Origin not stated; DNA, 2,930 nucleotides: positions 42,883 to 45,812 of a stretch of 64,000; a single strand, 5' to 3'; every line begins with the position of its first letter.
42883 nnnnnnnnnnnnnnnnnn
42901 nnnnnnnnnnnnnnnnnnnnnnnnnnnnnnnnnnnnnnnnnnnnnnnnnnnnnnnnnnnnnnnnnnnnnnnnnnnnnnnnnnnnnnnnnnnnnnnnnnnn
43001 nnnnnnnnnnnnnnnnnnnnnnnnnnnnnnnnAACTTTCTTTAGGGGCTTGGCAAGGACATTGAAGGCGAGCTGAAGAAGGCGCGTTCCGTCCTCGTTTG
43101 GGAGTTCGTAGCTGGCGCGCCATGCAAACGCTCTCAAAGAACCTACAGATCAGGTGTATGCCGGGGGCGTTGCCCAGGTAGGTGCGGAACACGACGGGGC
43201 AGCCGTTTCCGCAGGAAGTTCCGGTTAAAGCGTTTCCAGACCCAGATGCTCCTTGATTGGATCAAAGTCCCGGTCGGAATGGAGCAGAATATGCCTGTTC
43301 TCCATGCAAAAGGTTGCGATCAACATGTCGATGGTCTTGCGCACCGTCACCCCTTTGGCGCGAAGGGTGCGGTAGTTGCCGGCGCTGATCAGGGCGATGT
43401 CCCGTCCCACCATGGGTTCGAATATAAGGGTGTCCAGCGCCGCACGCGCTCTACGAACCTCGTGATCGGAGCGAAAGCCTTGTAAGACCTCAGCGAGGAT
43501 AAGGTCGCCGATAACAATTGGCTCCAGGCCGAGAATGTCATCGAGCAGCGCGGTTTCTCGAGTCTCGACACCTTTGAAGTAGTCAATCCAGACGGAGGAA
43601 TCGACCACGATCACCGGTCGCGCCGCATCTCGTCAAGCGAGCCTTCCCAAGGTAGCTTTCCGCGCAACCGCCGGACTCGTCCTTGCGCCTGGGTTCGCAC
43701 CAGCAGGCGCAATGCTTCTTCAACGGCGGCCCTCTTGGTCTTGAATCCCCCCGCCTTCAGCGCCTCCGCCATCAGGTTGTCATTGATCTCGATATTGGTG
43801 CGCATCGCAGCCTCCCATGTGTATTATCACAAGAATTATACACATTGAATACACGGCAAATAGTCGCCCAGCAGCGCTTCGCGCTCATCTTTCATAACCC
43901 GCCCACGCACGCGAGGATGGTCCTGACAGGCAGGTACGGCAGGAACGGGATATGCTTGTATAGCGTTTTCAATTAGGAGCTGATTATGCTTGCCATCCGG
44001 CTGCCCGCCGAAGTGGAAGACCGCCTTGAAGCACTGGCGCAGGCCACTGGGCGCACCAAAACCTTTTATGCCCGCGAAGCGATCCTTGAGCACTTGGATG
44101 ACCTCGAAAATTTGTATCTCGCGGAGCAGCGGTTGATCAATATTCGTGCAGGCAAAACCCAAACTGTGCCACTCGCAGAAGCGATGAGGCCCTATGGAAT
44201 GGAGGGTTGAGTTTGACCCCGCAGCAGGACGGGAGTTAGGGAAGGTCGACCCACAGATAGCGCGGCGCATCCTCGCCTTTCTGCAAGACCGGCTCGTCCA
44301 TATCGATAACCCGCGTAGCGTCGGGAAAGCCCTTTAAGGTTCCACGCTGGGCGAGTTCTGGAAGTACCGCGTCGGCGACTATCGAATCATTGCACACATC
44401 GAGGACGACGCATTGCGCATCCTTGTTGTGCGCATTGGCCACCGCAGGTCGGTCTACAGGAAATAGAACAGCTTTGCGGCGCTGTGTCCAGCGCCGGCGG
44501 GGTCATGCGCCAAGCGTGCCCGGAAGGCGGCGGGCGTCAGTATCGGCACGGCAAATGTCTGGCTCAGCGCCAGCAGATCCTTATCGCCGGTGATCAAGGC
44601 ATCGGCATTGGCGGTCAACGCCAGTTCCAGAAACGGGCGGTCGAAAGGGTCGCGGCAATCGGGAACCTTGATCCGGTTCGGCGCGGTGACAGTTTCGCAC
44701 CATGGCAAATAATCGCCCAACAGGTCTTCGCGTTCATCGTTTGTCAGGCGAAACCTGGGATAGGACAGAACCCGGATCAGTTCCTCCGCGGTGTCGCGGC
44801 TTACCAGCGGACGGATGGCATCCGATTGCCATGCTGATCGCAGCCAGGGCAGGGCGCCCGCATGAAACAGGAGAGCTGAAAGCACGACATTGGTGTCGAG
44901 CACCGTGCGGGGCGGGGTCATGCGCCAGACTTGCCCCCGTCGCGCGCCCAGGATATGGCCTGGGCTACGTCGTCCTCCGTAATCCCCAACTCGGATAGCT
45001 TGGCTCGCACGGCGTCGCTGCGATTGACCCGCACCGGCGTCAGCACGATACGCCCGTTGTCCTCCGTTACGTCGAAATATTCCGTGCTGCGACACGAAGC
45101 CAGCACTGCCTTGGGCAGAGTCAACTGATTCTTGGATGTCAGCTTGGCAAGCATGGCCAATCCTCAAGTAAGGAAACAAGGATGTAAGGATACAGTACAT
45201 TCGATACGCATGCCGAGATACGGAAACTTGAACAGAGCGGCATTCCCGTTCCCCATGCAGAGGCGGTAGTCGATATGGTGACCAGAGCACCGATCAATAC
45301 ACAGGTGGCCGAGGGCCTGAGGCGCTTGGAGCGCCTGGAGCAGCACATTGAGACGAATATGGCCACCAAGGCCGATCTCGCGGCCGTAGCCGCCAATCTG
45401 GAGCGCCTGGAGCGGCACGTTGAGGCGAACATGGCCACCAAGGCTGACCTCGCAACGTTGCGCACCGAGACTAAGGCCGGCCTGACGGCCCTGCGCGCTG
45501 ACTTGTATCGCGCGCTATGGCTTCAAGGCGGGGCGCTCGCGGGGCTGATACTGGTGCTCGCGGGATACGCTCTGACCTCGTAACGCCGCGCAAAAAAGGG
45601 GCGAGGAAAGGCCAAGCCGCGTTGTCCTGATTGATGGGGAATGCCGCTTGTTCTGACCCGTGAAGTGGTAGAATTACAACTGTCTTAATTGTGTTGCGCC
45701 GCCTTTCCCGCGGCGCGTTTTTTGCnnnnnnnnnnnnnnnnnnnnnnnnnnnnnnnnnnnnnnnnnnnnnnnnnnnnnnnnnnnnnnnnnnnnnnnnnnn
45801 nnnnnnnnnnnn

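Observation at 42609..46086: TA-gene island flanked by a 424-bp direct duplication of the gyrA promoter and 5' coding region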

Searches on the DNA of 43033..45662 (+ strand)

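Call 45: search_dna_similar(query=window:43033-45662:+, collection=plasmids, mode=distant, max_rows=10)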
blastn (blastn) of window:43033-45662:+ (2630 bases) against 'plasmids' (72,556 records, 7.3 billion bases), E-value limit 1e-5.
Records with a match: 48; places in all: 48; records where one place covers at least 80% of the query: 0.
Best place of each record, by identity: 80-90% 2; 60-80% 46.
By first word of the organism name: Xylella 12; Pseudomonas 7; Comamonas 5; Acidithiobacillus 4; Burkholderia 3; Halomonas 3; Aeromonas 2; Skermanella 1; Xanthomonas 1; Pseudolysobacter 1; and 9 more.
By predicted mobility (MOB-suite, as given by PLSDB): non-mobilizable 21; mobilizable 14; conjugative 13.
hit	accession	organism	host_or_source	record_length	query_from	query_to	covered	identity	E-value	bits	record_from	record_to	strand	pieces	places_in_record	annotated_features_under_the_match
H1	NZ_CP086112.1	Skermanella rosea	single cell,hydrocarbon-contaminated ...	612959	1533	2150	23%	70.0%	6e-65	258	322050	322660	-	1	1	putative toxin-antitoxin system toxin component, PIN family | AbrB/MazE/SpoVT family DNA-binding domain-containing protein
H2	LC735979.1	Aeromonas veronii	-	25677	917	1432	20%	81.9%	3e-139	504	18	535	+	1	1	relE: type II toxin-antitoxin system RelE/ParE family toxin | TraY domain-containing protein | hypothetical protein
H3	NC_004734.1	Acidithiobacillus caldus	-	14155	917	1438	20%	72.9%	6e-72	280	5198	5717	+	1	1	type II toxin-antitoxin system RelE/ParE family toxin | DUF6290 family protein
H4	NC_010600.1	Acidithiobacillus caldus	-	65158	917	1438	20%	72.9%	6e-72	280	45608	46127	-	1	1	type II toxin-antitoxin system RelE/ParE family toxin | DUF6290 family protein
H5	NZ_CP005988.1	Acidithiobacillus caldus ATCC 51756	-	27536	917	1432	20%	73.0%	5e-73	284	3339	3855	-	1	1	type II toxin-antitoxin system RelE/ParE family toxin | DUF6290 family protein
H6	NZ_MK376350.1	Pseudomonas sp.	-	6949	919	1431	20%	69.8%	8e-51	211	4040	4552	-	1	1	type II toxin-antitoxin system RelE/ParE family toxin | DUF6290 family protein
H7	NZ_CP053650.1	Xanthomonas axonopodis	sugarcane,whole organism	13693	917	1426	19%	69.5%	8e-51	211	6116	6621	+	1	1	type II toxin-antitoxin system RelE/ParE family toxin | TraY domain-containing protein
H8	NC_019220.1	Burkholderia pseudomallei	-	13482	917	1426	19%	69.3%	1e-48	203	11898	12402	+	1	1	type II toxin-antitoxin system RelE/ParE family toxin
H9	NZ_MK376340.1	Pseudomonas sp.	-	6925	919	1406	19%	70.5%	2e-52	215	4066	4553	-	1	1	type II toxin-antitoxin system RelE/ParE family toxin | DUF6290 family protein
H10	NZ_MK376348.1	Pseudomonas sp.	-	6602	919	1407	19%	69.9%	4e-49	205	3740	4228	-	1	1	type II toxin-antitoxin system RelE/ParE family toxin | TraY domain-containing protein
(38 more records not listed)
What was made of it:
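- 44918..45160 (-): AbrB/MazE-like antitoxin paired with the PIN_3 toxin. A plasmid homologue pair is annotated PIN toxin + AbrB/MazE (call 45, H1).
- Single TA modules have plasmid relatives; the relBE module is 82% identical to one on an Aeromonas plasmid (call 45).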

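Call 46: search_dna_similar(query=window:43033-45662:+, collection=phages, mode=distant, max_rows=10)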
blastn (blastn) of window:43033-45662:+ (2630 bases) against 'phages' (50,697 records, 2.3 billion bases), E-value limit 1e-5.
No match.
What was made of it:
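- On Campbell-type insertion-duplication by homologous recombination: No such replicon was found in plasmid or phage collections (calls 45, 46).
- The cargo as a unit is not found on plasmids or phages (calls 45, 46).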

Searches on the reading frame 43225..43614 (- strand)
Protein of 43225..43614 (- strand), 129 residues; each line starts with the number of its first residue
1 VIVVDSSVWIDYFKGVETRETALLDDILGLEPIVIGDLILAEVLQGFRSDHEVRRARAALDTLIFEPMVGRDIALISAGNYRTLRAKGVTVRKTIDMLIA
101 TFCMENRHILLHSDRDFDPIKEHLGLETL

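Call 6: search_protein_families(library=pfam, proteins=[window:43225-43614:-], max_evalue=0.01)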
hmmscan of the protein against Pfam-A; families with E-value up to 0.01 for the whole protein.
window:43225-43614:- (129 aa): 1 family
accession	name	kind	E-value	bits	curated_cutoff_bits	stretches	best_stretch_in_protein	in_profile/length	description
PF01850.27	PIN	-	6.8e-10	40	23.6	1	2-118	1-115/120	PIN domain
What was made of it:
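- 43225..43614 (-): vapC toxin (PIN). PF01850 (call 6).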

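Call 62: search_protein_families(library=ncbifam, proteins=[window:43225-43614:-], max_evalue=0.01)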
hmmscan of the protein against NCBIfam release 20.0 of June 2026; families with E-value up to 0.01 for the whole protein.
window:43225-43614:- (129 aa): 1 family
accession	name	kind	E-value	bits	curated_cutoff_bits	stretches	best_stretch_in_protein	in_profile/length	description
NF047959.1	TA_toxin_VapC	equivalog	7e-48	161.8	80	1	2-126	1-125/125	type II toxin-antitoxin system VapC family toxin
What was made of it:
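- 43225..43614 (-): NF047959 VapC, 162 bits (call 62).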

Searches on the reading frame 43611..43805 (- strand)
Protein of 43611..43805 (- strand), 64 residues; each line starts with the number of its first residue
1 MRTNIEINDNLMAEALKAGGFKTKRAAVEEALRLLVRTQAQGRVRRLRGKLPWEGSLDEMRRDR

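Call 6: search_protein_families(library=pfam, proteins=[window:43611-43805:-], max_evalue=0.01)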
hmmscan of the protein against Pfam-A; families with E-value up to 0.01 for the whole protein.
window:43611-43805:- (64 aa): 1 family
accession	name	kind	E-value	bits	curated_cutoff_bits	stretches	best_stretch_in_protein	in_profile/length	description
PF09957.15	VapB_antitoxin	-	3.6e-15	56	23.4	1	1-46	1-46/47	Bacterial antitoxin of type II TA system, VapB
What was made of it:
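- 43611..43805 (-): vapB antitoxin. PF09957, E 3.6e-15 (call 6).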

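Call 62: search_protein_families(library=ncbifam, proteins=[window:43611-43805:-], max_evalue=0.01)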
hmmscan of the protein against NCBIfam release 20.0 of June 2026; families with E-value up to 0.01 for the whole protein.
window:43611-43805:- (64 aa): 0 families

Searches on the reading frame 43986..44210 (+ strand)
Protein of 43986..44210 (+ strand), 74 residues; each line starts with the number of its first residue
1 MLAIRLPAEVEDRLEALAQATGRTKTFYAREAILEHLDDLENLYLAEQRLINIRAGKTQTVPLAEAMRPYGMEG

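Call 6: search_protein_families(library=pfam, proteins=[window:43986-44210:+], max_evalue=0.01)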
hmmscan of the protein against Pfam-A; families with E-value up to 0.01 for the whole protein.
window:43986-44210:+ (74 aa): 5 families
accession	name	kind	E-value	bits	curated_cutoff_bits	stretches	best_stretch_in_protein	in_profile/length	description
PF05509.17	TraY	-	6.1e-09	36.3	21.3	1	4-49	3-48/49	TraY domain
PF19807.5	DUF6290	-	5.5e-05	23.7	27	1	3-68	5-70/72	Family of unknown function (DUF6290)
PF07878.17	RHH_5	-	0.0022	18.1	26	1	4-24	6-26/43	CopG-like RHH_1 or ribbon-helix-helix domain, RHH_5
PF01402.27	RHH_1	-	0.0034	17.7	20.5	1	4-38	4-38/39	Ribbon-helix-helix protein, copG family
PF09720.15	Unstab_antitox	-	0.0056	17.1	23.3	0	46-66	34-54/54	Putative addiction module component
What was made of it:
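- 43986..44210 (+): RelB-like ribbon-helix-helix antitoxin. PF05509/RHH (call 6).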

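Call 24: find_encoding_contigs(protein=window:43986-44210:+, flank=6000, max_places=10)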
Protein window:43986-44210:+ (74 aa): 20 contigs read that carry it; 10 places shown.
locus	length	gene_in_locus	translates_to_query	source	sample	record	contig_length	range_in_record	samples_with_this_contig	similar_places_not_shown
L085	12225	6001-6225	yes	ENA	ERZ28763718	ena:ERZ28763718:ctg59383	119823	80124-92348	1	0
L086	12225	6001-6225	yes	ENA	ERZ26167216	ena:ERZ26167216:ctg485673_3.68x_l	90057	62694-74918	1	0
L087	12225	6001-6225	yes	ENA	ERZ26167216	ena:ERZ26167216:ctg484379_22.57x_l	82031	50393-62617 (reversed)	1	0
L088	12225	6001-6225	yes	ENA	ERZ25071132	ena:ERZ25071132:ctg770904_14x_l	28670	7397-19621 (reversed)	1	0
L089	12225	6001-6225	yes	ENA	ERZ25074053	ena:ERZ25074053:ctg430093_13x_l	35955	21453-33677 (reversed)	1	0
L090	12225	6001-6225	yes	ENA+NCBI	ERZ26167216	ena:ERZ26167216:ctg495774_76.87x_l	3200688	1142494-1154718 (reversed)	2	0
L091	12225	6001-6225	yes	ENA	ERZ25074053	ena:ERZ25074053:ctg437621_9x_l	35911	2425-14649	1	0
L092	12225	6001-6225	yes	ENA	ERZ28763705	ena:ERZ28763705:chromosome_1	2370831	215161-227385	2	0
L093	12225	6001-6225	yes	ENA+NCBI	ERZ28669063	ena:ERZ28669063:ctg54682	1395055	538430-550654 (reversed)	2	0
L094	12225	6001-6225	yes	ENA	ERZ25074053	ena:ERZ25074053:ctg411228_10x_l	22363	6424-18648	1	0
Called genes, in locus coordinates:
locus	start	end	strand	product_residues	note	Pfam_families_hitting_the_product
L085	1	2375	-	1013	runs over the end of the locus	PF07715:Plug, PF00593:TonB_dep_Rec_b-barrel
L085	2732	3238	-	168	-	PF01850:PIN (faint), PF13470:PIN_3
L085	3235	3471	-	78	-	-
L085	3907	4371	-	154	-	PF05168:HEPN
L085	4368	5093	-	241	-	PF01909:NTP_transf_2, PF18765:Polbeta (weak)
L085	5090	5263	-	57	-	-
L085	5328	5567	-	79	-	-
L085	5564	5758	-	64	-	PF09957:VapB_antitoxin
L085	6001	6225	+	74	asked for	PF05509:TraY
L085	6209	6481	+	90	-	PF05016:ParE_toxin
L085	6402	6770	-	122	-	PF13470:PIN_3 (weak)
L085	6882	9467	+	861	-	PF00521:DNA_topoisoIV, PF03989:DNA_gyraseA_C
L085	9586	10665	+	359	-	PF00266:Aminotran_5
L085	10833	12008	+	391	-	PF00389:2-Hacid_dh, PF02826:2-Hacid_dh_C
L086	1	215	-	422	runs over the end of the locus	PF14289:DUF4369 (weak), PF00578:AhpC-TSA, PF08534:Redoxin, PF00085:Thioredoxin (weak), PF13905:Thioredoxin_8 (weak)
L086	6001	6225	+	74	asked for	PF05509:TraY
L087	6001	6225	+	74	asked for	PF05509:TraY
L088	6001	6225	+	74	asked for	PF05509:TraY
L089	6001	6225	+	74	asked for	PF05509:TraY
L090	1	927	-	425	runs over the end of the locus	PF14289:DUF4369 (weak), PF00578:AhpC-TSA, PF08534:Redoxin, PF00085:Thioredoxin (weak), PF13905:Thioredoxin_8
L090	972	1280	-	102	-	-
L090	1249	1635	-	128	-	-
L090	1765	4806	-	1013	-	PF07715:Plug, PF00593:TonB_dep_Rec_b-barrel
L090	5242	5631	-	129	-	PF01850:PIN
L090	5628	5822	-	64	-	PF09957:VapB_antitoxin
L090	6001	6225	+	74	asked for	PF05509:TraY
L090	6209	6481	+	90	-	PF05016:ParE_toxin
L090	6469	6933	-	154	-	PF13470:PIN_3, PF01850:PIN (faint)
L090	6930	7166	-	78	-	-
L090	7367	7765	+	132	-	PF07798:CCDC90-like (weak)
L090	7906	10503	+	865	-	PF00521:DNA_topoisoIV, PF03989:DNA_gyraseA_C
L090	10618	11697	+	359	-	PF00266:Aminotran_5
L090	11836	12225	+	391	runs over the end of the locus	PF00389:2-Hacid_dh, PF02826:2-Hacid_dh_C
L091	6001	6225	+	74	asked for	PF05509:TraY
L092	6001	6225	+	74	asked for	PF05509:TraY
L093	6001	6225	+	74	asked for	PF05509:TraY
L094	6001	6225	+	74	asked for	PF05509:TraY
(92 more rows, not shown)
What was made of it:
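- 43986..44210 (+): 100% conserved in 20 contigs (call 24).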

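Call 62: search_protein_families(library=ncbifam, proteins=[window:43986-44210:+, L090:7367-7765:+], max_evalue=0.01)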
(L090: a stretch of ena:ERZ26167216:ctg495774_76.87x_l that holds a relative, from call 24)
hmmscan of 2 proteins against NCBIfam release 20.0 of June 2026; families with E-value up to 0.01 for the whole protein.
window:43986-44210:+ (74 aa): 2 families
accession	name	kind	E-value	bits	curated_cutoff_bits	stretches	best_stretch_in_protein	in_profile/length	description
NF048017.1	antitoxin_RelB_like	equivalog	5e-32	110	50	1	5-73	1-69/70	type II toxin-antitoxin system RelB family antitoxin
NF046040.1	RelB_antitoxin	equivalog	0.00017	21.9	50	1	3-71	2-69/69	type II toxin-antitoxin system RelB family antitoxin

L090:7367-7765:+ (132 aa): 0 families
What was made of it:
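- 43986..44210 (+): NF048017, 110 bits (call 62).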

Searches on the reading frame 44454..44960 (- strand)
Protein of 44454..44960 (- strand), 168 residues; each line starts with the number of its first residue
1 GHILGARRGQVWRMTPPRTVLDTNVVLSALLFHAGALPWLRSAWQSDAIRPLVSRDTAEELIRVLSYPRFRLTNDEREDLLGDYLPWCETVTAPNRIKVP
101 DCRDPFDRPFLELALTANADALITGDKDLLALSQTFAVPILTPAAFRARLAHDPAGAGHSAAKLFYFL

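Call 6: search_protein_families(library=pfam, proteins=[window:44454-44960:-], max_evalue=0.01)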
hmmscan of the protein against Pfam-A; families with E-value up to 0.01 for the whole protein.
window:44454-44960:- (168 aa): 3 families
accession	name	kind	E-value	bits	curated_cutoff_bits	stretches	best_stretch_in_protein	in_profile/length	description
PF13470.12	PIN_3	-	1.4e-20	74.6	27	1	18-128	1-115/115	PIN domain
PF01850.27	PIN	-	1.2e-05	26.3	23.6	1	20-130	2-115/120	PIN domain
PF10130.15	PIN_2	-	0.0039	17.9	22.4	0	103-130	90-116/133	PIN domain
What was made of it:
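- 44454..44921 (-): PIN_3 family toxin. PF13470, E 1.4e-20 (call 6).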

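Call 62: search_protein_families(library=ncbifam, proteins=[window:44454-44921:-], max_evalue=0.01)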
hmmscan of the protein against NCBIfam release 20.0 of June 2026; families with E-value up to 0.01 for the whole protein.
window:44454-44921:- (155 aa): 1 family
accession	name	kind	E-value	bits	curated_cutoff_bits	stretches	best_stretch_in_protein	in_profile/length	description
TIGR00305.1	TIGR00305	equivalog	5e-15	55.8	29.15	1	5-119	1-115/115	putative toxin-antitoxin system toxin component, PIN family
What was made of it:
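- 44454..44921 (-): TIGR00305 (call 62).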

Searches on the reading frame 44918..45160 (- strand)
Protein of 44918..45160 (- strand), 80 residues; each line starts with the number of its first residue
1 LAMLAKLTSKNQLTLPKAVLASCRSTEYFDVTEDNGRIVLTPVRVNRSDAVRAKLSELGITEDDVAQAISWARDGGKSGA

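Call 6: search_protein_families(library=pfam, proteins=[window:44918-45160:-], max_evalue=0.01)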
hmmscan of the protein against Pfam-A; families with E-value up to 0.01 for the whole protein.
window:44918-45160:- (80 aa): 1 family
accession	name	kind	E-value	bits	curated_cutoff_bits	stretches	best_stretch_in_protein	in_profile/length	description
PF04014.23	MazE_antitoxin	-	0.00031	21.1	24.7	1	5-46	2-46/48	Antidote-toxin recognition MazE, bacterial antitoxin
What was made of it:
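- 44918..45160 (-): PF04014, E 3e-4 (call 6).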

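Call 62: search_protein_families(library=ncbifam, proteins=[window:44918-45160:-], max_evalue=0.01)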
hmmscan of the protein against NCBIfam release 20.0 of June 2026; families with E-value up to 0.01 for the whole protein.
window:44918-45160:- (80 aa): 1 family
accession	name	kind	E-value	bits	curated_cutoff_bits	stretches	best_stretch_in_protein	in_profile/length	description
TIGR01439.1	lp_hng_hel_AbrB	domain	0.0037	16.9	28.3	0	6-44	3-44/44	transcriptional regulator, AbrB family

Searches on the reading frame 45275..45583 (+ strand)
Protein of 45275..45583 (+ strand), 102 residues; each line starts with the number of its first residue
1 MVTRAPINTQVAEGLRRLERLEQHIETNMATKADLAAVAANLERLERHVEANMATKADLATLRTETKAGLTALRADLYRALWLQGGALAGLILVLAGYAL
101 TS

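Call 6: search_protein_families(library=pfam, proteins=[window:45275-45583:+], max_evalue=0.01)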
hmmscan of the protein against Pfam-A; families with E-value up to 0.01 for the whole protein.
window:45275-45583:+ (102 aa): 1 family
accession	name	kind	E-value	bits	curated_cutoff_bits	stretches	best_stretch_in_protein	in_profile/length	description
PF12041.13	DELLA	-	0.0023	18.3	23.8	0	33-62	14-41/69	Transcriptional regulator DELLA protein N terminal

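Call 25: find_encoding_contigs(protein=window:45275-45583:+, flank=6000, max_places=10)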
Protein window:45275-45583:+ (102 aa): no gene with exactly this product is on record in the collection.
